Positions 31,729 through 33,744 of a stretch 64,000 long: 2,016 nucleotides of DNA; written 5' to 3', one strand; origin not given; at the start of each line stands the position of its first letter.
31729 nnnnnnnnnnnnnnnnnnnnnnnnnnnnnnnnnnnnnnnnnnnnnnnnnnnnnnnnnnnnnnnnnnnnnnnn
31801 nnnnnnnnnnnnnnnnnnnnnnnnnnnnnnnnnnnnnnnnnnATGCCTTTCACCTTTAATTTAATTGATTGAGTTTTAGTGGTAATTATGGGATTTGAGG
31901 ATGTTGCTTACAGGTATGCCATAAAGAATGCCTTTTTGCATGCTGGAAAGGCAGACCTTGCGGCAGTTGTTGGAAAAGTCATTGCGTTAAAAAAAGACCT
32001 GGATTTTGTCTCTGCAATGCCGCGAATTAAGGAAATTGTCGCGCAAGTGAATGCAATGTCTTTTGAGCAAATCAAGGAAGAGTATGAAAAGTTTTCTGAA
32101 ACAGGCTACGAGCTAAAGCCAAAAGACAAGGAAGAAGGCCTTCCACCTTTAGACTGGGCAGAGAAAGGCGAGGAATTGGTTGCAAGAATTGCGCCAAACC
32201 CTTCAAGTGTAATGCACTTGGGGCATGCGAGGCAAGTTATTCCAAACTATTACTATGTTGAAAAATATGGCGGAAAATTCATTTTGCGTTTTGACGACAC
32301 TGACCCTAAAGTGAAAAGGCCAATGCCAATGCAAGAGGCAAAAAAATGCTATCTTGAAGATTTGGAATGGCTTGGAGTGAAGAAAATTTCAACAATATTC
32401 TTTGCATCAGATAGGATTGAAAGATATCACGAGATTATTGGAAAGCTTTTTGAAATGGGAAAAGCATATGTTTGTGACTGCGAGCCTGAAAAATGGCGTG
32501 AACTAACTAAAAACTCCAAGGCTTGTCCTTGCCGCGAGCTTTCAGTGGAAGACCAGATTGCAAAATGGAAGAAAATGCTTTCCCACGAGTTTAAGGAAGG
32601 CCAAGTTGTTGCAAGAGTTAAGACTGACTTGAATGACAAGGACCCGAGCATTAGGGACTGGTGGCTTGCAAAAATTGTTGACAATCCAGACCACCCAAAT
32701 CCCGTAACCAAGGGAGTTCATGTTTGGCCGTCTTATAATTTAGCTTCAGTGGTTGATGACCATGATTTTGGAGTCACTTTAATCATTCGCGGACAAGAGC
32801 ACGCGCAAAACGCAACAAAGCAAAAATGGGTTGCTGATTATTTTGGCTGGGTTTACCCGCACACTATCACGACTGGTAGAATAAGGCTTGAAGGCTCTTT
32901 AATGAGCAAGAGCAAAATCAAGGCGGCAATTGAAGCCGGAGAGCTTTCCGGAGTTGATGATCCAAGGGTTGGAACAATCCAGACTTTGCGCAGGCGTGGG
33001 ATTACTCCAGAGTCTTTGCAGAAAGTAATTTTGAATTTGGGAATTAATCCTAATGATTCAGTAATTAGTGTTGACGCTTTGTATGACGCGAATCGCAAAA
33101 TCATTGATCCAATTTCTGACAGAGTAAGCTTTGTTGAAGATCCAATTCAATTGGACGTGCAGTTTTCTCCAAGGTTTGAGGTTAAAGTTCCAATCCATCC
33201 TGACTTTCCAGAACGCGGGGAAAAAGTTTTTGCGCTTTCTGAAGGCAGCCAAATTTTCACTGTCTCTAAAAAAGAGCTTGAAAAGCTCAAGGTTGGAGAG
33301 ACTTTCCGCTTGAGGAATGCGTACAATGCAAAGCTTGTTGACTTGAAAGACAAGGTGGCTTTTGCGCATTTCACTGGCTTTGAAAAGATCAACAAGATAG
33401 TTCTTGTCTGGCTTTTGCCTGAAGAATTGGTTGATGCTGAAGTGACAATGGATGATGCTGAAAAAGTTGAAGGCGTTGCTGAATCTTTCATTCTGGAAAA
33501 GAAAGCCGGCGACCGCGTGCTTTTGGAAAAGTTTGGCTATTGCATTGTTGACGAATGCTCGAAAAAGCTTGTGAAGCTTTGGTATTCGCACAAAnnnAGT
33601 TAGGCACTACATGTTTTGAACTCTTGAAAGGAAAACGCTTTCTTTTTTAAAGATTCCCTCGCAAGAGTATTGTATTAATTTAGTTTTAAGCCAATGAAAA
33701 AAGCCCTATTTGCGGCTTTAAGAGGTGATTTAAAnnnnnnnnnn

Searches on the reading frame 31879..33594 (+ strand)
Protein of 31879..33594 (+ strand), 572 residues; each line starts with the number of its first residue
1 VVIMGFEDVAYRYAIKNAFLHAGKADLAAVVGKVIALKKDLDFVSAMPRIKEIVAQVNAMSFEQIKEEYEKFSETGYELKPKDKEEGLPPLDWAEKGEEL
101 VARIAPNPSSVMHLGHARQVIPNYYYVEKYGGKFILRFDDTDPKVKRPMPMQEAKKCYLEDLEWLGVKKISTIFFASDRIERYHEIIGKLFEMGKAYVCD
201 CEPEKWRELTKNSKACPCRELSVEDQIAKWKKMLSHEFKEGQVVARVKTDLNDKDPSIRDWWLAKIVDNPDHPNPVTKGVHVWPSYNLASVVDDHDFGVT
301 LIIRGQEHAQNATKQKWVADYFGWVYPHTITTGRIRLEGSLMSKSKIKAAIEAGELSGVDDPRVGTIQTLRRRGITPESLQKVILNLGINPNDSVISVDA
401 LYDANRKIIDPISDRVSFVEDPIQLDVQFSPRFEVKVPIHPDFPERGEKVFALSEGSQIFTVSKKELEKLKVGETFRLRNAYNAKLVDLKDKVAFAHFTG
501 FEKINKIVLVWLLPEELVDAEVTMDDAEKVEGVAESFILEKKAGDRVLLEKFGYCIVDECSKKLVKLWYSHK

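Call 3: search_protein_families(library=pfam, proteins=[window:31879-33594:+], max_evalue=1)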
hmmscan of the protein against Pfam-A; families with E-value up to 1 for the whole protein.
window:31879-33594:+ (572 aa): 3 families
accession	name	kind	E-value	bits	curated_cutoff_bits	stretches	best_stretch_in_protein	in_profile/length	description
PF00749.27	tRNA-synt_1c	-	4e-63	213.7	23.4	1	100-407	2-310/314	tRNA synthetases class I (E and Q), catalytic domain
PF03950.23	tRNA-synt_1c_C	-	5.5e-12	46.2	23.9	1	414-491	2-78/91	tRNA synthetases class I (E and Q), anti-codon binding domain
PF01406.26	tRNA-synt_1e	-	0.00091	19.1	27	1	112-345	23-257/301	tRNA synthetases class I (C) catalytic domain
